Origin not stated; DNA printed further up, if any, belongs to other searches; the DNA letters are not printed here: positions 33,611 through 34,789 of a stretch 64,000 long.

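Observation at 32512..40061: YejABEF-type peptide importer clustered with an SH3b-NlpC/P60 endopeptidase and an M17 aminopeptidase: putative peptidoglycan-peptide recycling module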

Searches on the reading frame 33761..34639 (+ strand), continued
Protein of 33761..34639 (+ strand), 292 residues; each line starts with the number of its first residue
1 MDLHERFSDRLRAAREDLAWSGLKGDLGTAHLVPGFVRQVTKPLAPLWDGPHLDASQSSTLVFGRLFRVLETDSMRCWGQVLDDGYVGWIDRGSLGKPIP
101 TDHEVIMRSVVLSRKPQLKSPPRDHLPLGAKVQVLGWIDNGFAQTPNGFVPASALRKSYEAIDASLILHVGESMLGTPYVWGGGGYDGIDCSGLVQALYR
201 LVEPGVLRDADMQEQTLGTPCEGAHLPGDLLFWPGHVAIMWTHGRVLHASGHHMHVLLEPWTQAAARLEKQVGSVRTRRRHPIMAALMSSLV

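Call 32: search_protein_families(library=pfam, proteins=[L056:7582-8493:-, L017:1794-3380:+, L030:6399-7454:+, L042:1634-2641:+, L011:2463-3860:+, L073:644-1456:-, L076:2-1618:+, L037:1316-2707:-, L057:19980-20798:+, L008:10845-11801:-], max_evalue=0.00001)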
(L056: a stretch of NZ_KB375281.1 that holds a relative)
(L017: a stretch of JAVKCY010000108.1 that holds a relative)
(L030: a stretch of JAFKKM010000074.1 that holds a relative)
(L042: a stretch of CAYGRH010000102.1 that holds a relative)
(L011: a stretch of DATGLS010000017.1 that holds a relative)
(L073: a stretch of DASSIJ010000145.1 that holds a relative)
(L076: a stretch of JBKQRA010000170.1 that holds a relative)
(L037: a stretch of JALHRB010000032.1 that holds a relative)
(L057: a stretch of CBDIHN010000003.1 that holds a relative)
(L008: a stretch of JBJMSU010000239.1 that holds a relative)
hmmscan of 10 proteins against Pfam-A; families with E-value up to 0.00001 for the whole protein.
L056:7582-8493:- (303 aa): 15 families
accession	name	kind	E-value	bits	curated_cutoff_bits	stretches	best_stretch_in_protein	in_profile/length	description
PF13428.12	TPR_14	-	1.2e-16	59.9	23.5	0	109-150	2-43/44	Tetratricopeptide repeat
PF14559.12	TPR_19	-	3.7e-16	59.6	25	1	118-165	1-48/68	Tetratricopeptide repeat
PF07719.23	TPR_2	-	5.9e-16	57.7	27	0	178-208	3-33/34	Tetratricopeptide repeat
PF13424.12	TPR_12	-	7.7e-13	48.9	30.1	0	188-238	15-73/77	Tetratricopeptide repeat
PF13432.12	TPR_16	-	1.4e-12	48.2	32.7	1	182-241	3-62/65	Tetratricopeptide repeat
PF13181.12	TPR_8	-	5.9e-12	45.2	25.7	0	182-208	7-33/34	Tetratricopeptide repeat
PF13431.12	TPR_17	-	2e-10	40.5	24.4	0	103-128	8-33/34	Tetratricopeptide repeat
PF12895.13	ANAPC3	-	2.2e-09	37.9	27.2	1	97-167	11-81/82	Anaphase-promoting complex, cyclosome, subunit 3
PF00515.34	TPR_1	-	2.8e-09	36.9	27.8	0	180-208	5-33/34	Tetratricopeptide repeat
PF23914.1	TPR_CcmH_CycH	-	8.8e-09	35.8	42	1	100-209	42-154/158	Cytochrome c-type biogenesis protein H TPR domain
PF13176.12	TPR_7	-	8.6e-08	32.1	27.9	0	181-210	4-33/36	Tetratricopeptide repeat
PF13374.12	TPR_10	-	8.6e-07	29.2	27.5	0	183-205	9-31/42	Tetratricopeptide repeat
PF07721.20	TPR_4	-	1.1e-06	29.1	27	0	110-133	3-26/26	Tetratricopeptide repeat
PF13414.12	TPR_11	-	1.8e-06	27.9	26.8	0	188-221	6-39/42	TPR repeat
PF21545.3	T7SS_EccA1_N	-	2e-06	27.8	27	0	143-208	169-237/272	T7SS, ESX-1 secretion system protein EccA1, N-terminal domain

L017:1794-3380:+ (528 aa): 1 family
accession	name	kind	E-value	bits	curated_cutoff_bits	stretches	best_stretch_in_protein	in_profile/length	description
PF00437.27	T2SSE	-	2.5e-61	207.8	24.9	1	174-447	5-273/370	Type II/IV secretion system protein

L030:6399-7454:+ (351 aa): 1 family
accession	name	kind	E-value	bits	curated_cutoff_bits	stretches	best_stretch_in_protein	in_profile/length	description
PF00482.28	T2SSF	-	5.4e-20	72.1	25.2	1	212-340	2-124/125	Type II secretion system (T2SS), protein F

L042:1634-2641:+ (335 aa): 1 family
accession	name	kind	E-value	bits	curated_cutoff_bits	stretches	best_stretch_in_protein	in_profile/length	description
PF00482.28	T2SSF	-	1.7e-21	76.9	25.2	1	169-293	3-124/125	Type II secretion system (T2SS), protein F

L011:2463-3860:+ (465 aa): 0 families

L073:644-1456:- (270 aa): 1 family
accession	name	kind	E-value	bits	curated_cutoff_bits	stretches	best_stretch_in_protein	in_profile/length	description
PF09476.15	Pilus_CpaD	-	2e-58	197.9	31.1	1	49-248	3-199/200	Pilus biogenesis CpaD protein (pilus_cpaD)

L076:2-1618:+ (538 aa): 2 families
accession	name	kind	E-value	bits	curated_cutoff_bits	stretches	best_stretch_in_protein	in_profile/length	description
PF00263.26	Secretin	-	1.9e-37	128.9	27.5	1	315-484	1-168/169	Bacterial type II and III secretion system protein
PF13629.12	T2SS-T3SS_pil_N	-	1.8e-18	66.4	23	1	72-141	2-71/72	Pilus formation protein N terminal region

L037:1316-2707:- (463 aa): 0 families

L057:19980-20798:+ (272 aa): 2 families
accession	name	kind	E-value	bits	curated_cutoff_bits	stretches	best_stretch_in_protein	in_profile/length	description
PF02348.25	CTP_transf_3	-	9.8e-37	127.3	22.6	1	31-241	1-215/217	Cytidylyltransferase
PF12804.13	NTP_transf_3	-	8.4e-09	36.2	27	1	45-187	15-128/160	MobA-like NTP transferase domain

L008:10845-11801:- (318 aa): 1 family
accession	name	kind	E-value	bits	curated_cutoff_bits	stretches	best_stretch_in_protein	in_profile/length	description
PF02826.25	2-Hacid_dh_C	-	1.9e-42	145.1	25.1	1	107-283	3-178/178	D-isomer specific 2-hydroxyacid dehydrogenase, NAD binding domain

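Call 34: list_cluster_members(proteins=[P0003, P0002, P0001])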
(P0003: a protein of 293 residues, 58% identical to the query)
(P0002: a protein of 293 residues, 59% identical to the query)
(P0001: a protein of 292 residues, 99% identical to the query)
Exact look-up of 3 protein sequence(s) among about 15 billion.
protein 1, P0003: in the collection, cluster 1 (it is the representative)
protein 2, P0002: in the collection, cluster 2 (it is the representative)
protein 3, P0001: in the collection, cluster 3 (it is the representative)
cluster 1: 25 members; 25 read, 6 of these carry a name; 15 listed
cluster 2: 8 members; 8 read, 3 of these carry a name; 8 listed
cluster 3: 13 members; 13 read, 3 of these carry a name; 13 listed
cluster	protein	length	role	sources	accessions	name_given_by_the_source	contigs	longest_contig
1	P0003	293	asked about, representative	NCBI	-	-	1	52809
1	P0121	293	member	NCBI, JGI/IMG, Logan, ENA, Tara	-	strand:- start:488 stop:1369 length:882 start_codon:yes stop_codon:yes gene_type:complete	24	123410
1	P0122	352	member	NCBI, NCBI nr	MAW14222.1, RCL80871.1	MAG: peptidoglycan endopeptidase [SAR116 cluster bacterium] | peptidase P60 [Paracoccaceae bacterium]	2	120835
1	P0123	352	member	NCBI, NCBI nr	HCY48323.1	MAG TPA: peptidase P60 [Alphaproteobacteria bacterium] | peptidase P60 [Alphaproteobacteria bacterium]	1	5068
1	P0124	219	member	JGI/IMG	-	Cell wall-associated hydrolases (invasion-associated proteins)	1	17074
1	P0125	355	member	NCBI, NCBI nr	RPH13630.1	MAG: peptidoglycan endopeptidase [Alphaproteobacteria bacterium TMED150]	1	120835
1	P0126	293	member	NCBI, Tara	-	strand:+ start:450 stop:1331 length:882 start_codon:yes stop_codon:yes gene_type:complete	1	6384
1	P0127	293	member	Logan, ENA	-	-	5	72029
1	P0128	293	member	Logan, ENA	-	-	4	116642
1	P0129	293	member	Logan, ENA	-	-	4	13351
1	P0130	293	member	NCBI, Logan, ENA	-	-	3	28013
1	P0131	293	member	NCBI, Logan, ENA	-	-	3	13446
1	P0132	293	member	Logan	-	-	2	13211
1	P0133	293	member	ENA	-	-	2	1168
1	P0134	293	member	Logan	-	-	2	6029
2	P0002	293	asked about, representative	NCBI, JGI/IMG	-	Cell wall-associated hydrolases (invasion-associated proteins)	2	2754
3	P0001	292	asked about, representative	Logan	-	-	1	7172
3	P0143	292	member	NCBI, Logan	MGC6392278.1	MAG: NlpC/P60 family protein [Alphaproteobacteria bacterium]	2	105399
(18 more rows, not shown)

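Call 36: predict_structure(alignment_id=A1)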
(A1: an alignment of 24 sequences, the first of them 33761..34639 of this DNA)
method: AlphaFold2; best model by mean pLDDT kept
length: 292 residues; sequences in the alignment: 24
mean_pLDDT: 92.1   pTM: 0.86
mean pLDDT of the five models: 92.1, 90.3, 88.6, 87.9, 87.2
residues with pLDDT >= 90: 228; 70-90: 60; 50-70: 4; < 50: 0
segments of 3 or more residues with pLDDT < 50: none
pLDDT, mean of each block of 10 residues (from residue 1): 76 92 81 96 94 89 96 96 93 97 95 93 94 89 95 92 91 94 83 94 87 92 95 96 95 96 96 96 92 74
secondary structure, 60 per line:
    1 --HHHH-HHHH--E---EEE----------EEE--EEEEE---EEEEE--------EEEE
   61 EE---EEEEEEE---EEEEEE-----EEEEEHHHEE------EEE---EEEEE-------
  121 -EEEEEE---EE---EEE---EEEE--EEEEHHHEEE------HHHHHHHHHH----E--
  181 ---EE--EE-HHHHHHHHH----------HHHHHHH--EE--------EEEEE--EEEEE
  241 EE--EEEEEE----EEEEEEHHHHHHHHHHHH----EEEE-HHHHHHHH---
elements in order: H3-6 H8-11 E18-20 E31-33 E36-40 E44-48 E57-62 E66-72 E76-81 E87-91 E103-105 E109-113 E122-127 E136-138 E142-145 E148-151 E155-157 H164-173 H191-199 H210-216 E229-233 E236-242 E245-250 E255-260 H261-272 E277-280 H282-289

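Call 40: fold_search(model_id=the predicted structure, library=pdb)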
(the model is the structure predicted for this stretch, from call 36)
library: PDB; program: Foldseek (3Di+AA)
matches with E <= 10: 1089; with E <= 0.001: 63
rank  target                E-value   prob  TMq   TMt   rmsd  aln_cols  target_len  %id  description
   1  4r0k_B                2.6e-15  1.00  0.69  0.67   3.6       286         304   20  Crystal structure of a putative dipeptidyl-peptidase VI (BT_1314) from Bacteroides thetaiotaomicron VPI-5482 at 1.75 A (released 2014-08-20)
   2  3npf_B                4.5e-15  1.00  0.68  0.67   3.7       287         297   20  Crystal structure of a putative dipeptidyl-peptidase VI (BACOVA_00612) from Bacteroides ovatus at 1.72 A resolution (released 2010-07-28)
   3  4r0k_A                6.0e-15  1.00  0.69  0.67   3.6       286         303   20  Crystal structure of a putative dipeptidyl-peptidase VI (BT_1314) from Bacteroides thetaiotaomicron VPI-5482 at 1.75 A (released 2014-08-20)
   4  6biq_A                6.8e-15  1.00  0.43  0.47  11.5       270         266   21  Structure of NlpC2 from Trichomonas vaginalis (released 2018-11-07)
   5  3npf_A                9.6e-15  1.00  0.69  0.66   3.7       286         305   20  Crystal structure of a putative dipeptidyl-peptidase VI (BACOVA_00612) from Bacteroides ovatus at 1.72 A resolution (released 2010-07-28)
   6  3h41                  1.5e-14  1.00  0.69  0.66   4.4       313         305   18  CRYSTAL STRUCTURE OF A NLPC/P60 FAMILY PROTEIN (BCE_2878) FROM BACILLUS CEREUS ATCC 10987 AT 1.79 A RESOLUTION (released 2009-05-05)
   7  3pvq_A                1.6e-14  1.00  0.68  0.67   3.7       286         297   21  Crystal structure of a putative dipeptidyl-peptidase VI (BT_1314) from BACTEROIDES THETAIOTAOMICRON VPI-5482 at 2.10 A (released 2011-02-02)
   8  6biq_B                2.5e-14  1.00  0.43  0.47  11.5       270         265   21  Structure of NlpC2 from Trichomonas vaginalis (released 2018-11-07)
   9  6bim                  6.6e-14  1.00  0.44  0.45  14.0       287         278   22  Structure of NlpC1 from Trichomonas vaginalis (released 2018-11-07)
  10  6biq_D                4.1e-13  1.00  0.43  0.47  11.0       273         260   21  Structure of NlpC2 from Trichomonas vaginalis (released 2018-11-07)
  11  2hbw                  3.0e-09  1.00  0.52  0.67   5.9       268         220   19  Crystal structure of a putative endopeptidase (ava_3396) from anabaena variabilis atcc 29413 at 1.05 A resolution (released 2006-08-08)
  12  3m1u_B                9.2e-09  1.00  0.62  0.45   5.8       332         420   13  Crystal structure of a Putative gamma-D-glutamyl-L-diamino acid endopeptidase (DVU_0896) from DESULFOVIBRIO VULGARIS H (released 2010-04-07)
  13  2evr                  1.4e-08  1.00  0.52  0.67   4.8       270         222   18  CRYSTAL STRUCTURE OF A PUTATIVE GAMMA-D-GLUTAMYL-L-DIAMINO ACID ENDOPEPTIDASE (NPUN_R0659) FROM NOSTOC PUNCTIFORME PCC 7 (released 2005-11-22)
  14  3m1u_A                1.4e-08  1.00  0.54  0.39   5.5       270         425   14  Crystal structure of a Putative gamma-D-glutamyl-L-diamino acid endopeptidase (DVU_0896) from DESULFOVIBRIO VULGARIS H (released 2010-04-07)
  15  8er5_B                3.1e-07  1.00  0.34  0.73   2.8       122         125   33  Crystal Structure of NlpC/P60 domain from Clostridium innocuum NlpC/P60 domain-containing protein CI_01448. (released 2023-10-18)
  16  8er5_A                6.3e-07  1.00  0.35  0.74   4.9       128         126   30  Crystal Structure of NlpC/P60 domain from Clostridium innocuum NlpC/P60 domain-containing protein CI_01448. (released 2023-10-18)
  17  6sqx_A                8.4e-07  1.00  0.57  0.38   6.8       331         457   14  Insights into a novel NlpC/P60 Endopeptidase from Photobacterium damselae subsp. piscicida (released 2020-09-30)
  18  6sqx_B                9.4e-07  1.00  0.53  0.36   8.0       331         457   14  Insights into a novel NlpC/P60 Endopeptidase from Photobacterium damselae subsp. piscicida (released 2020-09-30)
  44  4fdy_A                7.7e-05  1.00  0.34  0.34  13.7       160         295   21  Crystal structure of a similar to lipoprotein, NLP/P60 family (SAV0400) from Staphylococcus aureus subsp. aureus Mu50  (released 2012-07-25)
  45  4xcm_A                7.7e-05  1.00  0.32  0.50  12.3       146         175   27  Crystal structure of the putative NlpC/P60 D,L endopeptidase from T. thermophilus (released 2015-01-14)
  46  3i86_A                8.6e-05  1.00  0.32  0.64   3.3       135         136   27  Crystal structure of the P60 Domain from M. avium subspecies paratuberculosis antigen MAP1204 (released 2010-07-21)
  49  4xcm_B                1.8e-04  1.00  0.31  0.41  19.4       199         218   21  Crystal structure of the putative NlpC/P60 D,L endopeptidase from T. thermophilus (released 2015-01-14)
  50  3i86_B                2.0e-04  1.00  0.32  0.64   3.1       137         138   27  Crystal structure of the P60 Domain from M. avium subspecies paratuberculosis antigen MAP1204 (released 2010-07-21)
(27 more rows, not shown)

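Call 46: search_protein_families(library=pfam, proteins=[L018:9409-9900:+, L004:9661-10005:+, L072:7954-9633:+, L072:10824-12155:-, L047:10793-11167:-, L047:7379-8086:-, L010:10889-11521:+, L070:10842-11768:+, L009:10897-11715:-, L067:10843-11607:+], max_evalue=0.0001)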
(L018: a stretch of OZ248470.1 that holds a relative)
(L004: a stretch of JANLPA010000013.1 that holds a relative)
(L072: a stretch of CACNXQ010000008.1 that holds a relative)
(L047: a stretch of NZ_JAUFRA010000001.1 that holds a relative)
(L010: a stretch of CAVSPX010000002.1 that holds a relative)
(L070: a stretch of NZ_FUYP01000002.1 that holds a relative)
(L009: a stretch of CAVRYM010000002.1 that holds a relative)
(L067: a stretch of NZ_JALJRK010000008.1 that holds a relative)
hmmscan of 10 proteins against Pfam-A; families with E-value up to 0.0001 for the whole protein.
L018:9409-9900:+ (163 aa): 4 families
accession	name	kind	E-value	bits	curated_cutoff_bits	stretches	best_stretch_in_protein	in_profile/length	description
PF01047.28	MarR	-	5.4e-14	52.3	24.6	1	71-130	1-59/59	MarR family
PF12802.13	MarR_2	-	2.6e-12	47.2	27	1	70-128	2-60/61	MarR family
PF22381.2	Staph_reg_Sar_Rot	-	2.5e-07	31.1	27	1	68-136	9-76/85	Transcriptional regulator SarA/Rot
PF13463.12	HTH_27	-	9.2e-05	23.1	22.2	0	71-136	1-66/68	Winged helix DNA-binding domain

L004:9661-10005:+ (114 aa): 5 families
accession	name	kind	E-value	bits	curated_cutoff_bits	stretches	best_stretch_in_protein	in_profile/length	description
PF01047.28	MarR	-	1.7e-12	47.5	24.6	1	29-88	1-59/59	MarR family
PF12802.13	MarR_2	-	7e-11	42.6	27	1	28-86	2-60/61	MarR family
PF22381.2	Staph_reg_Sar_Rot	-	9e-06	26.1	27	1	24-96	7-78/85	Transcriptional regulator SarA/Rot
PF00392.27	GntR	-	7.8e-05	22.7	27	0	48-80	26-58/64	Bacterial regulatory proteins, gntR family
PF25213.1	HVO_A0261_N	-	8.8e-05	22.8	35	0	42-108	20-79/86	HVO_A0261 N-terminal domain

L072:7954-9633:+ (559 aa): 2 families
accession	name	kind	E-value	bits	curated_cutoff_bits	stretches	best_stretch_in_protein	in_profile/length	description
PF13229.12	Beta_helix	-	1.5e-09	38.1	25.9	1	196-325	10-142/158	Right handed beta helix region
PF05048.19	NosD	-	4.5e-05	23.4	23.6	0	347-443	99-172/212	Periplasmic copper-binding protein (NosD)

L072:10824-12155:- (443 aa): 1 family
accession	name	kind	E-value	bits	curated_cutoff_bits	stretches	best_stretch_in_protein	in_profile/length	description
PF07690.21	MFS_1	-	1.8e-21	76.9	33.4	2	20-293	2-241/347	Major Facilitator Superfamily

L047:10793-11167:- (124 aa): 1 family
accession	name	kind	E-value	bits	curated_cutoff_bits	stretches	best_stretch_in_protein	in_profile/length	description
PF10984.13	DUF2794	-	1.7e-38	130.9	27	1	28-112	1-85/85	Protein of unknown function (DUF2794)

L047:7379-8086:- (235 aa): 1 family
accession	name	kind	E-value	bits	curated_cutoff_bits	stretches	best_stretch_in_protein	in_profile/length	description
PF00484.24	Pro_CA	-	5.5e-43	147.4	25.7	1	62-221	1-155/156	Carbonic anhydrase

L010:10889-11521:+ (210 aa): 0 families

L070:10842-11768:+ (308 aa): 2 families
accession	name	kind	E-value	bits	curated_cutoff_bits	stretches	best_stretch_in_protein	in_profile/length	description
PF22698.1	Semialdhyde_dhC_1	-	3.9e-25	89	27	1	114-281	1-165/165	Semialdehyde dehydrogenase, dimerisation domain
PF01118.30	Semialdhyde_dh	-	3.7e-12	47.2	26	1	43-102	59-118/121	Semialdehyde dehydrogenase, NAD binding domain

L009:10897-11715:- (272 aa): 1 family
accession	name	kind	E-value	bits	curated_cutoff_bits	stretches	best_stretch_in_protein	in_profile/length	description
PF03988.17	DUF347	-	5.3e-59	196.7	28.2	4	33-83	1-51/52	Repeat of Unknown Function (DUF347)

L067:10843-11607:+ (254 aa): 1 family
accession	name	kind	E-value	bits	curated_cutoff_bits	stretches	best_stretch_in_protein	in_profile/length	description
PF01925.25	TauE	-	2.7e-24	86.6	32.6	1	13-243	2-237/237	Sulfite exporter TauE/SafE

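Call 47: search_protein_families(library=ncbifam, proteins=[L072:10824-12155:-, L010:10889-11521:+, L018:9409-9900:+], max_evalue=0.001)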
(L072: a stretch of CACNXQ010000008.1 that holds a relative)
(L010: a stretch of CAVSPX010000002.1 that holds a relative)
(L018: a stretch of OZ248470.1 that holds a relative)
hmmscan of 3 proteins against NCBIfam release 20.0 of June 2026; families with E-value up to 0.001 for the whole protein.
L072:10824-12155:- (443 aa): 4 families
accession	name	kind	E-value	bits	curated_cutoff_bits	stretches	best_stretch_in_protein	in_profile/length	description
TIGR00901.2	2A0125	subfamily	1.1e-108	363.5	350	1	12-435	2-416/417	AmpG family muropeptide MFS transporter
NF008867.0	PRK11902.1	equivalog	1.2e-61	209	656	1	8-439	7-406/419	muropeptide transporter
NF008238.0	PRK11010.1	equivalog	6e-55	187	756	1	9-442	7-408/492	muropeptide MFS transporter AmpG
TIGR02718.1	sider_RhtX_FptX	subfamily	1.7e-16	60.2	356.15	1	25-180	12-161/390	RhtX/FptX family siderophore transporter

L010:10889-11521:+ (210 aa): 0 families

L018:9409-9900:+ (163 aa): 9 families
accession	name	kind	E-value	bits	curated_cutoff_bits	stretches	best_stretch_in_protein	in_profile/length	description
NF002926.0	PRK03573.1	equivalog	1.9e-08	34.3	120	1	52-151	12-109/144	transcriptional regulator SlyA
NF052438.1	TransRegRv0880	equivalog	9.5e-07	28.7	220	1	64-143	25-103/143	Rv0880 family HTH-type transcriptional regulator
TIGR02337.1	HpaR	equivalog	2.6e-06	27.3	121.2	1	68-147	23-101/130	homoprotocatechuate degradation operon regulator HpaR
NF008565.1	PRK11512.1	equivalog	3.2e-06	27.2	240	1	68-150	35-116/144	multiple antibiotic resistance transcriptional regulator MarR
NF045593.1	bilirub_TF_BilQ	equivalog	4.3e-05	23.2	125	1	82-150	37-106/135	bilirubin utilization transcriptional regulator BilQ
NF053777.1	Saro0803TransReg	equivalog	0.00025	20.8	200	1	66-155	30-118/140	Saro_0803 family transcriptional regulator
NF053606.1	Sta1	subfamily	0.00027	21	80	1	70-127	17-73/100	Sta1 family transcriptional regulator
TIGR01889.1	Staph_reg_Sar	paralog_domain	0.00049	20.4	62.6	1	68-133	20-88/109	staphylococcal accessory regulator family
NF038251.1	AdcR_fam_Zn_TF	equivalog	0.00068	19.9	175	1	67-135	30-96/143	zinc-dependent MarR family transcriptional regulator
